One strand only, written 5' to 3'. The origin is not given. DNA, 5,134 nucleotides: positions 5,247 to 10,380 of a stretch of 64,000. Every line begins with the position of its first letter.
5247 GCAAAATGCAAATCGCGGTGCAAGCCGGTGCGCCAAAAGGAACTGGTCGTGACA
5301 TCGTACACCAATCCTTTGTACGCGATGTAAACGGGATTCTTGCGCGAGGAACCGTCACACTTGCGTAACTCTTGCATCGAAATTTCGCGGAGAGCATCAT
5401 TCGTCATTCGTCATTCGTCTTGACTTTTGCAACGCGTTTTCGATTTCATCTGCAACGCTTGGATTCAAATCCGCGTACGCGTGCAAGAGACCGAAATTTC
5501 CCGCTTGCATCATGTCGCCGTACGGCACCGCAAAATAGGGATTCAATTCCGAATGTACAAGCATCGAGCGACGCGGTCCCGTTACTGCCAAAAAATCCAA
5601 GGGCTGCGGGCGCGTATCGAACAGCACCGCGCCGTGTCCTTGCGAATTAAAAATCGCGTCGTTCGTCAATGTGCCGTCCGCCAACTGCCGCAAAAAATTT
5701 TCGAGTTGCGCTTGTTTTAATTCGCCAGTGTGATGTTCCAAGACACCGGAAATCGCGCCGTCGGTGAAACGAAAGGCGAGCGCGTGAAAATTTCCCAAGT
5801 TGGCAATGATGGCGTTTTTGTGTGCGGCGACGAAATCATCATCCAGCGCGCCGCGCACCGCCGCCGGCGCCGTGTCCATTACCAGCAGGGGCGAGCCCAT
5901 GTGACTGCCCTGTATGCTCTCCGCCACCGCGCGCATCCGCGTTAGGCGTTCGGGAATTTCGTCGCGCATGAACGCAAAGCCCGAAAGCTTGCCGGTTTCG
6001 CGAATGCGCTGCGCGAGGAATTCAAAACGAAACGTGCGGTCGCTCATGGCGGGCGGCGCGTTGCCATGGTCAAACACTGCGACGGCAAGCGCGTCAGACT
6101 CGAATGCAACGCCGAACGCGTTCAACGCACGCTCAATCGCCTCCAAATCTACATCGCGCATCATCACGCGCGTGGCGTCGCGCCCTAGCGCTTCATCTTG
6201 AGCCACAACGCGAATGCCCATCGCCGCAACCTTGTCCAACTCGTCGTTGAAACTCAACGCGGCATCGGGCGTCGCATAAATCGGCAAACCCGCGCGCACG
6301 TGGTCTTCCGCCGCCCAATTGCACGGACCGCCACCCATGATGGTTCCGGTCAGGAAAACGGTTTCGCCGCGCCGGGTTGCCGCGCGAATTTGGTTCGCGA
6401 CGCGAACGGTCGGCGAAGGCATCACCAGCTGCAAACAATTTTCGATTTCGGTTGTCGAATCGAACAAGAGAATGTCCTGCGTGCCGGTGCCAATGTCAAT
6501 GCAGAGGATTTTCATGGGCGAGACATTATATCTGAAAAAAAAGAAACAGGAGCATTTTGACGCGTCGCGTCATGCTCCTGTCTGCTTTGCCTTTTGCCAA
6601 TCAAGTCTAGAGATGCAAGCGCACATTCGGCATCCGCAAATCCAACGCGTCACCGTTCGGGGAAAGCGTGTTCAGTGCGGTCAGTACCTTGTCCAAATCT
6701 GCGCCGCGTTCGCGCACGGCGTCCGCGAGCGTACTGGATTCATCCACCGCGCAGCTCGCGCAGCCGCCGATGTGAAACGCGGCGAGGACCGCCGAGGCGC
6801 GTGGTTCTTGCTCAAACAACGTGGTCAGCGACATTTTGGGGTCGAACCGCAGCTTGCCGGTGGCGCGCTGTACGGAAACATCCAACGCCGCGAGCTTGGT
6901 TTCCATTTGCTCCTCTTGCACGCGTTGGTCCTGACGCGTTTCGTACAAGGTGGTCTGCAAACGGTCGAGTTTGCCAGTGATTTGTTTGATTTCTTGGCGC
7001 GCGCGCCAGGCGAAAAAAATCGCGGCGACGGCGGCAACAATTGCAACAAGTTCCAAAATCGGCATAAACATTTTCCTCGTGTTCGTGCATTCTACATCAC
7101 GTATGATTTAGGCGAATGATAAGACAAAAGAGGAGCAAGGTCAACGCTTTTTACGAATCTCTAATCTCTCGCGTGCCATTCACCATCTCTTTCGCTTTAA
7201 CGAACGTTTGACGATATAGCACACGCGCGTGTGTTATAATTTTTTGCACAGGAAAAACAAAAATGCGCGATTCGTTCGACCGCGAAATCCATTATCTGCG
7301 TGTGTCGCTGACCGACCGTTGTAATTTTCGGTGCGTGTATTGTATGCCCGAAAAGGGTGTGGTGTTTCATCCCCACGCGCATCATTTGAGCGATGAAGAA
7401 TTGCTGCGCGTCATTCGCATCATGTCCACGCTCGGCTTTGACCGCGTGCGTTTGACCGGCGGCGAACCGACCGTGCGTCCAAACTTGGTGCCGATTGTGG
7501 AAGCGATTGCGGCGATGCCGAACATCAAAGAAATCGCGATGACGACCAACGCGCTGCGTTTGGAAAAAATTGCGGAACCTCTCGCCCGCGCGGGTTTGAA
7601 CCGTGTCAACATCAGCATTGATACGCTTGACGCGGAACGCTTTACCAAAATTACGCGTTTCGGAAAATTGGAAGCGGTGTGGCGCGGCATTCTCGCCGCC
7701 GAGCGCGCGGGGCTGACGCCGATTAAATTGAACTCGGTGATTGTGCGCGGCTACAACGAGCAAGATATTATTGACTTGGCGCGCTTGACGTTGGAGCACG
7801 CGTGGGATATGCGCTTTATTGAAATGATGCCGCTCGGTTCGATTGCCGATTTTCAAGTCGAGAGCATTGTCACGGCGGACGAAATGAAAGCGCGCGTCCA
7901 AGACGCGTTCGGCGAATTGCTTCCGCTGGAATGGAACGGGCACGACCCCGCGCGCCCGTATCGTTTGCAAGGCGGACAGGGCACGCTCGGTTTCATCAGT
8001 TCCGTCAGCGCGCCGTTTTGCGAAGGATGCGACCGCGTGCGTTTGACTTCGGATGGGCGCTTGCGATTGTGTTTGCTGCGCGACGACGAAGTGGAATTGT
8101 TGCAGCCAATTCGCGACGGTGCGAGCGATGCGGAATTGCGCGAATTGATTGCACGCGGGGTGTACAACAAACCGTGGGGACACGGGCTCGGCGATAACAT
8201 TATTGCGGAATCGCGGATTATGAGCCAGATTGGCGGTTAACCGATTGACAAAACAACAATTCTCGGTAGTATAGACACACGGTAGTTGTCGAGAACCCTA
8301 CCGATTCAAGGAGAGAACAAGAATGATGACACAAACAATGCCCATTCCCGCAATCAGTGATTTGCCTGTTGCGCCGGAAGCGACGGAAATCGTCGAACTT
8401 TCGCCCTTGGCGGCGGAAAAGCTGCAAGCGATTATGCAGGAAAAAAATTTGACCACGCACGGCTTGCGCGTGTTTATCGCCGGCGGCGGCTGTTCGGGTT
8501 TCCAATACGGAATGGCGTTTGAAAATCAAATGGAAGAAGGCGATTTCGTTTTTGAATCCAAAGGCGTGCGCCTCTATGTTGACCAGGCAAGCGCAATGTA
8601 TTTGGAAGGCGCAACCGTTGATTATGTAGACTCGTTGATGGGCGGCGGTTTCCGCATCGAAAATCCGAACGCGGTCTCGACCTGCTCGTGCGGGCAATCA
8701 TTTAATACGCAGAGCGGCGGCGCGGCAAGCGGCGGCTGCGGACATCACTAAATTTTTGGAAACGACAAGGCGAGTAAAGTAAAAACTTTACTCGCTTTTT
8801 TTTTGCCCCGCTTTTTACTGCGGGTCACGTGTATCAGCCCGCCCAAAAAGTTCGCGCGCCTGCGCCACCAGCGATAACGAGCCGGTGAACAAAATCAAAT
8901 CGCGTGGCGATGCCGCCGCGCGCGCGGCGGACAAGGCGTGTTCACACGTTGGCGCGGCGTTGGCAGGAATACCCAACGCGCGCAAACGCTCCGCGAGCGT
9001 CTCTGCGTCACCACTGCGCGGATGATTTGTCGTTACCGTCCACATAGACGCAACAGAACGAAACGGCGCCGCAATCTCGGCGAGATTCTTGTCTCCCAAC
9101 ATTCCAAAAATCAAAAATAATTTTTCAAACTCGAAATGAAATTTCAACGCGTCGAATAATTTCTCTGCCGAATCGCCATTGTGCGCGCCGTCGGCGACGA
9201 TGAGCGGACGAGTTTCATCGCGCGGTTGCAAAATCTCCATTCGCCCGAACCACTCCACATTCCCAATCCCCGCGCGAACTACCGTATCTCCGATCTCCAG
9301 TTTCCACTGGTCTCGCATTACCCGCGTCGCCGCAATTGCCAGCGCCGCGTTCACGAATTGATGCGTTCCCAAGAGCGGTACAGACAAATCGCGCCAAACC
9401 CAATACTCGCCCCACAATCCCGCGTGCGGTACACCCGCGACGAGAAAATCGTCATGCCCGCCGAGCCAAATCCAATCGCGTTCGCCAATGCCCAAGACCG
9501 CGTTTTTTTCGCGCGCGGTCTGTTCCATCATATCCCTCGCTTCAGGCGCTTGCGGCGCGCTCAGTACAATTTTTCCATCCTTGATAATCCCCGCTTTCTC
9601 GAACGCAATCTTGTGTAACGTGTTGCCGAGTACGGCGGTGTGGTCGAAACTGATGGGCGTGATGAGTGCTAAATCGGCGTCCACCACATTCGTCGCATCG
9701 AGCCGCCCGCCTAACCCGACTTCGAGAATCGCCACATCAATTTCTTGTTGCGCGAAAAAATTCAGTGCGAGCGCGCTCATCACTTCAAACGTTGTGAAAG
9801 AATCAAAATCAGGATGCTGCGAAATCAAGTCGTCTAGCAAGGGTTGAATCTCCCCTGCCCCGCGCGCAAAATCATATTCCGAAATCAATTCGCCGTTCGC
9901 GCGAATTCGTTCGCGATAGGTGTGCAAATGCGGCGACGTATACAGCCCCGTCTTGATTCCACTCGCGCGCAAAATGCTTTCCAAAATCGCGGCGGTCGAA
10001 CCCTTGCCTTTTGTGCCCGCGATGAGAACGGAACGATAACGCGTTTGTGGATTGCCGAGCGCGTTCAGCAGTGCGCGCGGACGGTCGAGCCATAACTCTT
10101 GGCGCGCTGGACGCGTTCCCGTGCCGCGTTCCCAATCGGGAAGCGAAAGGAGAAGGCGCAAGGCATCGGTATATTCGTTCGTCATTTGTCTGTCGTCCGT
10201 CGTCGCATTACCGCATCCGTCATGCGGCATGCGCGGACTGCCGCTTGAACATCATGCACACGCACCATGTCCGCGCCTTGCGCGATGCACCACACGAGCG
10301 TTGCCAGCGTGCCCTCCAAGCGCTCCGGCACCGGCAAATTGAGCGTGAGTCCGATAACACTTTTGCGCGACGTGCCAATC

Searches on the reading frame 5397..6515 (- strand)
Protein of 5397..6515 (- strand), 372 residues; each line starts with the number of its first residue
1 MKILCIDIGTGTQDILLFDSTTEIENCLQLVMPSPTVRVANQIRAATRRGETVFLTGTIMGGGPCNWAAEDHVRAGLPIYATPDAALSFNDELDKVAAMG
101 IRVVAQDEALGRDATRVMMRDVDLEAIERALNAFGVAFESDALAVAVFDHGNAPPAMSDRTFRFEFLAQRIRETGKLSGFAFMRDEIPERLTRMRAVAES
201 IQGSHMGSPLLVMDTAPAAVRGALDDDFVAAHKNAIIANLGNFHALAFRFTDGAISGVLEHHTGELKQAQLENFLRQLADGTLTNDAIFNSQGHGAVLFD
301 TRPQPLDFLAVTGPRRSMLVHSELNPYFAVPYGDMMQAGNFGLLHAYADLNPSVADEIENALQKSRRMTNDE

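Call 56: search_protein_families(library=pfam, proteins=[window:5397-6515:-], max_evalue=0.00001)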
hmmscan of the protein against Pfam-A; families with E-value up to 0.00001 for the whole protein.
window:5397-6515:- (372 aa): 1 family
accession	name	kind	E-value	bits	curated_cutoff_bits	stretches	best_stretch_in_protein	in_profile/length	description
PF08735.15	DUF1786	-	3e-78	263.1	25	1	60-318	1-252/252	Putative pyruvate format-lyase activating enzyme (DUF1786)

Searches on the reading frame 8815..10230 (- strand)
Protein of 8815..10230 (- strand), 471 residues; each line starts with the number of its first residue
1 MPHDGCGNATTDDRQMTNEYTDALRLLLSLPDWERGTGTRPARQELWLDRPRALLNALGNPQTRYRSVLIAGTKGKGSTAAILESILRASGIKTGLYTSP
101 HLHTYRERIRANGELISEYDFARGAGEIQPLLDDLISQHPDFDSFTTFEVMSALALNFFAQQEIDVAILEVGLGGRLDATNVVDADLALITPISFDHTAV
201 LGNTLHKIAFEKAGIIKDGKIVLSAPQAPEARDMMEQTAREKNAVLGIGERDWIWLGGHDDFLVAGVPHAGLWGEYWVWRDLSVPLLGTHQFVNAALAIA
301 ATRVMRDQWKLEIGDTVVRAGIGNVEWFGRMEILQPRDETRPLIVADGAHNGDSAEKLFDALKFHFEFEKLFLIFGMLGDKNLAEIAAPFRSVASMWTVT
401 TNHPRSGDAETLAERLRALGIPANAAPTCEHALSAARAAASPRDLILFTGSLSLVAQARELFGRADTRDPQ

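Call 56: search_protein_families(library=pfam, proteins=[window:8815-10230:-], max_evalue=0.00001)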
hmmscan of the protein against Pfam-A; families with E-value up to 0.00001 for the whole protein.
window:8815-10230:- (471 aa): 2 families
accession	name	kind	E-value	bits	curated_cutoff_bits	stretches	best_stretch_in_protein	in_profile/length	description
PF02875.26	Mur_ligase_C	-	8.9e-21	75.5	28.4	1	329-451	1-126/127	Mur ligase, glutamate ligase domain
PF08245.18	Mur_ligase_M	-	6.8e-11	42.9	24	1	70-301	1-199/200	Mur ligase middle domain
